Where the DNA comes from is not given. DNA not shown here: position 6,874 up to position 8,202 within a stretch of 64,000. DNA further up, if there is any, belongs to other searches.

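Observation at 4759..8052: Complete FkbH/FkbK/FkbI/ACP cassette without an O-methyltransferase, implying a hydroxymalonyl-ACP (glycolate) unit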

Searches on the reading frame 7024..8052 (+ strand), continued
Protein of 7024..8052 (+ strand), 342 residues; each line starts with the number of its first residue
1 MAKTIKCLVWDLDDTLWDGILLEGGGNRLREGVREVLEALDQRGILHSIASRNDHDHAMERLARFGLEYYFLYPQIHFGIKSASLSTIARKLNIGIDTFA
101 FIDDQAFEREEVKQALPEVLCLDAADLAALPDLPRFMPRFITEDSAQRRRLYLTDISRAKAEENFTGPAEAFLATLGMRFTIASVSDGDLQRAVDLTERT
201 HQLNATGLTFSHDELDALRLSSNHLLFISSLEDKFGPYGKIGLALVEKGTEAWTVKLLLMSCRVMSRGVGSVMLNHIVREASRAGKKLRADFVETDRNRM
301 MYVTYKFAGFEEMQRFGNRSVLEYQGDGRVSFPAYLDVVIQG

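Call 24: find_encoding_contigs(protein=P0020, flank=10000, max_places=1)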
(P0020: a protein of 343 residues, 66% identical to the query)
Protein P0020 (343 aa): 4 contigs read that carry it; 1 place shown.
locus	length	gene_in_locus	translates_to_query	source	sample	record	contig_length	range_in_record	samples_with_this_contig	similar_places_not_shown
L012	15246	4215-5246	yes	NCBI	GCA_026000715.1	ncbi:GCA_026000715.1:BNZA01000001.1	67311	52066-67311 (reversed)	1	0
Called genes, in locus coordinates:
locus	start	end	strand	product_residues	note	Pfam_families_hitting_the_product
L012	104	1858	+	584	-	PF03797:Autotransporter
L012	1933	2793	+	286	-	PF02737:3HCDH_N, PF03446:NAD_binding_2 (faint), PF00725:3HCDH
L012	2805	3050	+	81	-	PF00550:PP-binding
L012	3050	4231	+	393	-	PF02771:Acyl-CoA_dh_N, PF02770:Acyl-CoA_dh_M, PF00441:Acyl-CoA_dh_1, PF08028:Acyl-CoA_dh_2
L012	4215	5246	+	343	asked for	PF00702:Hydrolase (faint)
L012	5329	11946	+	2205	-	PF00698:Acyl_transf_1, PF00550:PP-binding, PF00109:ketoacyl-synt, PF02801:Ketoacyl-synt_C, PF00698:Acyl_transf_1, PF21089:PKS_DH_N, PF14765:PS-DH, PF00106:adh_short, +4 more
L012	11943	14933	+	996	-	PF00109:ketoacyl-synt, PF02801:Ketoacyl-synt_C, PF00698:Acyl_transf_1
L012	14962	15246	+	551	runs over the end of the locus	PF00005:ABC_tran, PF02463:SMC_N (faint), PF13304:AAA_21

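Call 31: find_related_loci(query=window:7024-8052:+, collection=genome_contigs, flank=10000)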
Query window:7024-8052:+ (342 aa) in genome_contigs; peptide patterns used: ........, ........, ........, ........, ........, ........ (x = any residue, [..] = any of these).
600 stretches matched a pattern (row limit reached: there are more); 532 encode a relative of the query (tblastn E <= 1e-3); the best 80 are kept; 80 distinct loci.
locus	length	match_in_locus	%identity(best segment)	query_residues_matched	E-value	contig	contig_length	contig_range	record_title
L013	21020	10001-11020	77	1-340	0e+0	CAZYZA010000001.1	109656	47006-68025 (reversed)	MAG TPA_asm: uncultured Desulfovibrionaceae bacterium isolate binchicken_co168_104 genome assembly, contig: NODE_193_len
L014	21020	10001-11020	67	1-340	4e-153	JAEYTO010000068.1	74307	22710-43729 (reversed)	MAG: Proteobacteria bacterium isolate OH_CBlB_133 k127_758371, whole genome shotgun sequence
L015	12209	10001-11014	66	3-340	6e-149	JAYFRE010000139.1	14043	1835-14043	MAG: Rhodospirillaceae bacterium isolate CA_67 c_CA_000000004943, whole genome shotgun sequence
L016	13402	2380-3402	65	1-341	4e-144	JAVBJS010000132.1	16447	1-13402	MAG: Desulfovibrio sp. isolate GLO_MAG_00077 c_000002159016, whole genome shotgun sequence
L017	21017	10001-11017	59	3-341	1e-139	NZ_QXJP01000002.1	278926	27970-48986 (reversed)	Longirhabdus pacifica strain SCSIO 06110 Scaffold2_1, whole genome shotgun sequence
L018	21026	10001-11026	61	3-342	7e-138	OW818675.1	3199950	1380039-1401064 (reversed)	Candidatus Electronema halotolerans isolate LOGT-cMAG genome assembly, chromosome: 1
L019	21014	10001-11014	60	3-340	8e-137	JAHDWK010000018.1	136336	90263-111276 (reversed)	MAG: Anaerolineae bacterium isolate CHL1 NODE_396_length_136336_cov_210.369259, whole genome shotgun sequence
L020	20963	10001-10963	61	3-323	1e-136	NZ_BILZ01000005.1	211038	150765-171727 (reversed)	Paenibacillus kobensis NBRC 15729 PKO01S_CON000005, whole genome shotgun sequence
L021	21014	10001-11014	59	3-340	1e-135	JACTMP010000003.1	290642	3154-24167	MAG: Chloroflexota bacterium isolate BJ8 scaffold_105, whole genome shotgun sequence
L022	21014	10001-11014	59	5-342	1e-135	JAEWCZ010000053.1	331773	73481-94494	MAG: Bacillota bacterium isolate OH_PBB_78 k127_56288, whole genome shotgun sequence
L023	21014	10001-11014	58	5-342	8e-135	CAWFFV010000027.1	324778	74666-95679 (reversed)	MAG: uncultured Chloroflexia bacterium isolate MFD05502.bin.2.81 genome assembly, contig: contig_24169, whole genome sho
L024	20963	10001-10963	65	2-322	2e-134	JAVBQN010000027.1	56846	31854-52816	MAG: Candidatus Adiutrix sp. isolate EPI_MAG_00168 c_000001745775, whole genome shotgun sequence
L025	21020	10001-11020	59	2-341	6e-134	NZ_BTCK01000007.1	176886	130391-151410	Paenibacillus sp. CCS19 sequence007, whole genome shotgun sequence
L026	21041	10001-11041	60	3-340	7e-134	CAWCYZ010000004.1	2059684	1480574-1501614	MAG: uncultured Acidobacteriota bacterium isolate MFD01213.bin.2.31 genome assembly, contig: contig_3575, whole genome s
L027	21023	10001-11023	60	3-340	2e-133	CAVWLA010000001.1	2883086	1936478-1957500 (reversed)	MAG: uncultured Acidobacteriota bacterium isolate MFD09368.bin.1.23 genome assembly, contig: contig_13842, whole genome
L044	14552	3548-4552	57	6-340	6e-129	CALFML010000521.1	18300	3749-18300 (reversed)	MAG TPA_asm: uncultured Myxococcales bacterium isolate SRR6231182_bin.80_CONCOCT_v1.1_MAG genome assembly, contig: ERZ65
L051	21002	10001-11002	58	3-339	3e-128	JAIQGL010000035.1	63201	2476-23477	MAG: Terriglobia bacterium isolate S3 SRVP18_trench_7_20cm_scaffold_145, whole genome shotgun sequence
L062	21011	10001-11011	58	3-339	6e-127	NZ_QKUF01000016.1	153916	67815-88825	Thermosporothrix hazakensis strain ATCC BAA-1881 EI42DRAFT_scaffold00016.16, whole genome shotgun sequence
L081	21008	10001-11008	56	5-340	2e-123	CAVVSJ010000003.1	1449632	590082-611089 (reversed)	MAG: uncultured Acidobacteriota bacterium isolate MFD02840.bin.1.264 genome assembly, contig: contig_17698, whole genome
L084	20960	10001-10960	58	5-324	6e-123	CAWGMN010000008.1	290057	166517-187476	MAG: Terriglobia bacterium isolate MFD01213.bin.1.135 genome assembly, contig: contig_21003, whole genome shotgun sequen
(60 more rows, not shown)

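Call 33: search_protein_families(library=pfam, proteins=[L009:16132-16767:+, L009:12443-13483:+], max_evalue=0.001)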
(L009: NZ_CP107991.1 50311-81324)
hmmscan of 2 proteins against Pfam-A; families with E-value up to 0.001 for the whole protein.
L009:16132-16767:+ (211 aa): 0 families

L009:12443-13483:+ (346 aa): 6 families
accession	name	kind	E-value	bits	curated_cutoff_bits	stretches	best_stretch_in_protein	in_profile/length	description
PF02737.24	3HCDH_N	-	6.8e-58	196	22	1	68-246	1-179/180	3-hydroxyacyl-CoA dehydrogenase, NAD binding domain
PF00725.27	3HCDH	-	9.9e-32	109.8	22.1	1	249-345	1-97/97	3-hydroxyacyl-CoA dehydrogenase, C-terminal domain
PF07992.20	Pyr_redox_2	-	1.4e-06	28.4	26.1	1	28-115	114-191/291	Pyridine nucleotide-disulphide oxidoreductase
PF03446.21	NAD_binding_2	-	4.1e-05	24.1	21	1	68-109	1-42/161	NAD binding domain of 6-phosphogluconate dehydrogenase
PF00070.33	Pyr_redox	-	5.2e-05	24.1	22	1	69-113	2-50/82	Pyridine nucleotide-disulphide oxidoreductase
PF02254.24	TrkA_N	-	0.0003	21.5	23.8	1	71-111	3-43/116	TrkA-N domain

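Call 47: search_protein_families(library=pfam, proteins=[L051:4402-7599:+, L084:4395-7553:+, L081:11952-15098:+, L062:1204-4317:+, L012:11943-14933:+, L024:17638-20649:+, L014:17212-20886:+, L013:17503-20529:+], max_evalue=0.0001)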
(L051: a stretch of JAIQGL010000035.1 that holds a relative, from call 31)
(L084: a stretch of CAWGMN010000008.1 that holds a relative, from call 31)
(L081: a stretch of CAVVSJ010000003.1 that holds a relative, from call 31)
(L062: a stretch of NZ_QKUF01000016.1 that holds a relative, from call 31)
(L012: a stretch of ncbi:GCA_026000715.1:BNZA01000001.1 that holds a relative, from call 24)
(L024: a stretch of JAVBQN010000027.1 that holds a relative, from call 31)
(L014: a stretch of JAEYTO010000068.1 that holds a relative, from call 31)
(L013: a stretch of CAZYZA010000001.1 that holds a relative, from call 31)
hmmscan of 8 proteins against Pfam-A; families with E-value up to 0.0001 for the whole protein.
L051:4402-7599:+ (1065 aa): 7 families
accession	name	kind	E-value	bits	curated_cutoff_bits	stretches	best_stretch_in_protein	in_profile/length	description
PF00109.32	ketoacyl-synt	-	2.4e-70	237.5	20.8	1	9-257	4-252/252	Beta-ketoacyl synthase, N-terminal domain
PF00698.26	Acyl_transf_1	-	2.3e-44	152.6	32.7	1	532-842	2-281/319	Acyl transferase domain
PF02801.28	Ketoacyl-synt_C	-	1.5e-42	144.8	20.8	1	265-383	1-118/119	Beta-ketoacyl synthase, C-terminal domain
PF22621.2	CurL-like_PKS_C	-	1.6e-21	76.5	27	1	447-507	1-61/64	CurL-like, PKS C-terminal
PF16197.11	KAsynt_C_assoc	-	4.7e-21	75.7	33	1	386-498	1-110/111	Ketoacyl-synthetase C-terminal extension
PF00550.31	PP-binding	-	2.2e-14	53.9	20.8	1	971-1034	1-66/67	Phosphopantetheine attachment site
PF22336.2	RhiE-like_linker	-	3.6e-12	46.5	27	1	451-511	2-61/67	RhiE-like, KS-MAT linker domain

L084:4395-7553:+ (1052 aa): 7 families
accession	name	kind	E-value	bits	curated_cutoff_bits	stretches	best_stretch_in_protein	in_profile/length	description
PF00109.32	ketoacyl-synt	-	3.4e-71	240.2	20.8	1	9-256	4-252/252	Beta-ketoacyl synthase, N-terminal domain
PF02801.28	Ketoacyl-synt_C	-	4.7e-41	140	20.8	1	264-382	1-118/119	Beta-ketoacyl synthase, C-terminal domain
PF00698.26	Acyl_transf_1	-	5e-38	131.8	32.7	1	534-853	2-292/319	Acyl transferase domain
PF22621.2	CurL-like_PKS_C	-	6.4e-21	74.5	27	1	450-512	2-64/64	CurL-like, PKS C-terminal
PF16197.11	KAsynt_C_assoc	-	3.6e-19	69.6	33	1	386-497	2-107/111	Ketoacyl-synthetase C-terminal extension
PF22336.2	RhiE-like_linker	-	1.5e-12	47.8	27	1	454-513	3-61/67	RhiE-like, KS-MAT linker domain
PF00550.31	PP-binding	-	2.7e-11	44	20.8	1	971-1032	1-64/67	Phosphopantetheine attachment site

L081:11952-15098:+ (1048 aa): 7 families
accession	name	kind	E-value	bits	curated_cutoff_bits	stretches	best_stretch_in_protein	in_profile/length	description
PF00109.32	ketoacyl-synt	-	1.7e-70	237.9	20.8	1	9-258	2-252/252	Beta-ketoacyl synthase, N-terminal domain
PF02801.28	Ketoacyl-synt_C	-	1.5e-43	148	20.8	1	267-384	2-118/119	Beta-ketoacyl synthase, C-terminal domain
PF00698.26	Acyl_transf_1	-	4e-43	148.5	32.7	1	531-833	2-272/319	Acyl transferase domain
PF22621.2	CurL-like_PKS_C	-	3.1e-25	88.3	27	1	446-509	1-64/64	CurL-like, PKS C-terminal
PF16197.11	KAsynt_C_assoc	-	2.2e-17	63.9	33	1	387-497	1-110/111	Ketoacyl-synthetase C-terminal extension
PF22336.2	RhiE-like_linker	-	1.9e-16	60.2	27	1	450-510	2-61/67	RhiE-like, KS-MAT linker domain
PF21394.3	Beta-ketacyl_N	-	2.6e-05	24.4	26.9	1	961-1023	4-65/170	Beta-ketoacyl synthase-like, N-terminal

L062:1204-4317:+ (1037 aa): 7 families
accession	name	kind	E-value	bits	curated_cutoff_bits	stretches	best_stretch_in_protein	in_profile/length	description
PF00109.32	ketoacyl-synt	-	1.1e-71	241.9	20.8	1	30-278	4-252/252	Beta-ketoacyl synthase, N-terminal domain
PF00698.26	Acyl_transf_1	-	5.4e-57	194.1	32.7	1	553-858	2-305/319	Acyl transferase domain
PF02801.28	Ketoacyl-synt_C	-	8.2e-43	145.6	20.8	1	286-405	1-119/119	Beta-ketoacyl synthase, C-terminal domain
PF22621.2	CurL-like_PKS_C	-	1.3e-20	73.5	27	1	468-531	1-64/64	CurL-like, PKS C-terminal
PF16197.11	KAsynt_C_assoc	-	7.6e-18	65.4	33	1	407-517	1-108/111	Ketoacyl-synthetase C-terminal extension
PF22336.2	RhiE-like_linker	-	9.6e-16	58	27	1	471-532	1-61/67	RhiE-like, KS-MAT linker domain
PF00550.31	PP-binding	-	3.7e-14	53.2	20.8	1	949-1011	3-67/67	Phosphopantetheine attachment site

L012:11943-14933:+ (996 aa): 4 families
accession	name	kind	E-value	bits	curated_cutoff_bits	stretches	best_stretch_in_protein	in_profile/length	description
PF00109.32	ketoacyl-synt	-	1.4e-66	225.1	20.8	1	40-296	2-252/252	Beta-ketoacyl synthase, N-terminal domain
PF00698.26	Acyl_transf_1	-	1.9e-50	172.6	32.7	1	587-855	1-270/319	Acyl transferase domain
PF02801.28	Ketoacyl-synt_C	-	5.4e-38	130.1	20.8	1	304-419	1-118/119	Beta-ketoacyl synthase, C-terminal domain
PF16197.11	KAsynt_C_assoc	-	5.8e-05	23.9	33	0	428-538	8-100/111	Ketoacyl-synthetase C-terminal extension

L024:17638-20649:+ (1003 aa): 4 families
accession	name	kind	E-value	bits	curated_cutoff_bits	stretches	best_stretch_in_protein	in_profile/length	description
PF00109.32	ketoacyl-synt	-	1.5e-66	225.1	20.8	1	41-292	2-252/252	Beta-ketoacyl synthase, N-terminal domain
PF00698.26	Acyl_transf_1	-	3.6e-51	175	32.7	1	571-844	2-275/319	Acyl transferase domain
PF02801.28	Ketoacyl-synt_C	-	1.2e-35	122.5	20.8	1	301-416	2-117/119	Beta-ketoacyl synthase, C-terminal domain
PF16197.11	KAsynt_C_assoc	-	1.1e-07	32.6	33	1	422-507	3-83/111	Ketoacyl-synthetase C-terminal extension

L014:17212-20886:+ (1224 aa): 4 families
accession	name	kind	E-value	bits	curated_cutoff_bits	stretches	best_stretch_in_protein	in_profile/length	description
PF00109.32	ketoacyl-synt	-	1.2e-65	222.1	20.8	1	276-532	2-252/252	Beta-ketoacyl synthase, N-terminal domain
PF00698.26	Acyl_transf_1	-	1.1e-50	173.3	32.7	1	820-1094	2-277/319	Acyl transferase domain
PF02801.28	Ketoacyl-synt_C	-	1.5e-40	138.3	20.8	1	541-655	2-118/119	Beta-ketoacyl synthase, C-terminal domain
PF16197.11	KAsynt_C_assoc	-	1.3e-09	38.8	33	1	659-764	2-95/111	Ketoacyl-synthetase C-terminal extension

L013:17503-20529:+ (1008 aa): 4 families
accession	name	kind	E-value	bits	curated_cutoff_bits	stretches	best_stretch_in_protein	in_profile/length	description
PF00109.32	ketoacyl-synt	-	6.1e-71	239.4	20.8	1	75-331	2-252/252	Beta-ketoacyl synthase, N-terminal domain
PF00698.26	Acyl_transf_1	-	2.4e-56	191.9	32.7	1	604-880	1-278/319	Acyl transferase domain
PF02801.28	Ketoacyl-synt_C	-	5.4e-39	133.3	20.8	1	339-453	1-118/119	Beta-ketoacyl synthase, C-terminal domain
PF16197.11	KAsynt_C_assoc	-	5.8e-10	40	33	1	456-555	1-96/111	Ketoacyl-synthetase C-terminal extension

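Call 85: search_protein_families(library=pfam, proteins=[L018:11051-11950:-, L044:4702-5772:+, L025:11057-12307:+], max_evalue=0.001)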
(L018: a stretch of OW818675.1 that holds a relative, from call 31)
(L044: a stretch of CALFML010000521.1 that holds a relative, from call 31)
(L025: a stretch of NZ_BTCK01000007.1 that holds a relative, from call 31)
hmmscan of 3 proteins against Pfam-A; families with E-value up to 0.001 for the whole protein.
L018:11051-11950:- (299 aa): 8 families
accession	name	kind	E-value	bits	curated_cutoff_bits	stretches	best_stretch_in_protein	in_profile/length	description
PF06325.19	PrmA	-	6.8e-65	219.9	22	1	11-296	2-292/296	Ribosomal protein L11 methyltransferase (PrmA)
PF05175.20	MTS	-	1e-09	38.7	23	1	154-254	22-124/170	Methyltransferase small domain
PF13649.12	Methyltransf_25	-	3.1e-07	31.4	27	1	167-240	1-77/97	Methyltransferase domain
PF13847.12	Methyltransf_31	-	4.2e-07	30.2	27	1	165-237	5-84/145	Methyltransferase domain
PF02475.24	TRM5-TYW2_MTfase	-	5.7e-06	26.8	28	1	163-217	36-91/164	TRM5/TYW2 methyltransferase domain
PF08241.18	Methyltransf_11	-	4e-05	24.6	21.2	1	168-240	1-73/95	Methyltransferase domain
PF08242.18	Methyltransf_12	-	0.00021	22.4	30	1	168-243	1-79/98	Methyltransferase domain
PF13489.12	Methyltransf_23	-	0.0004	20.6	27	1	161-235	20-88/164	Methyltransferase domain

L044:4702-5772:+ (356 aa): 12 families
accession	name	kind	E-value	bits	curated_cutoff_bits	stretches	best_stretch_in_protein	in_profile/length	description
PF00891.24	Methyltransf_2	-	2e-20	73.5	22.3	1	175-330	57-207/210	O-methyltransferase domain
PF13649.12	Methyltransf_25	-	7.7e-16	59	27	1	185-282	1-97/97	Methyltransferase domain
PF13847.12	Methyltransf_31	-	2.3e-11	44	27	1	184-329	6-143/145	Methyltransferase domain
PF08241.18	Methyltransf_11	-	6.1e-11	43.2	21.2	1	186-285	1-94/95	Methyltransferase domain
PF05175.20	MTS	-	6.9e-11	42.5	23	1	169-288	18-140/170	Methyltransferase small domain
PF13489.12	Methyltransf_23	-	3.3e-10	40.4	27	1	177-330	18-157/164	Methyltransferase domain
PF08242.18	Methyltransf_12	-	2.6e-09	38.1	30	1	186-284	1-98/98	Methyltransferase domain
PF01209.24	Ubie_methyltran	-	3.4e-09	36.8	20.1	1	181-336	47-200/233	ubiE/COQ5 methyltransferase family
PF08003.17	Methyltransf_9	-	6.6e-05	22.5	23.8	1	177-254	111-187/315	Protein of unknown function (DUF1698)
PF06325.19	PrmA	-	8.5e-05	22.6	22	1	183-285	163-257/296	Ribosomal protein L11 methyltransferase (PrmA)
PF04672.18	Methyltransf_19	-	0.00062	19.8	26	1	248-339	151-239/268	S-adenosyl methyltransferase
PF02390.23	Methyltransf_4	-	0.00074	19.5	24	0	185-214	5-34/173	Putative methyltransferase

L025:11057-12307:+ (416 aa): 1 family
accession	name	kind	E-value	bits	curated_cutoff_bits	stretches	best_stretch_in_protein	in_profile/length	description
PF00698.26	Acyl_transf_1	-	8.1e-34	118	32.7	1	7-288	2-279/319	Acyl transferase domain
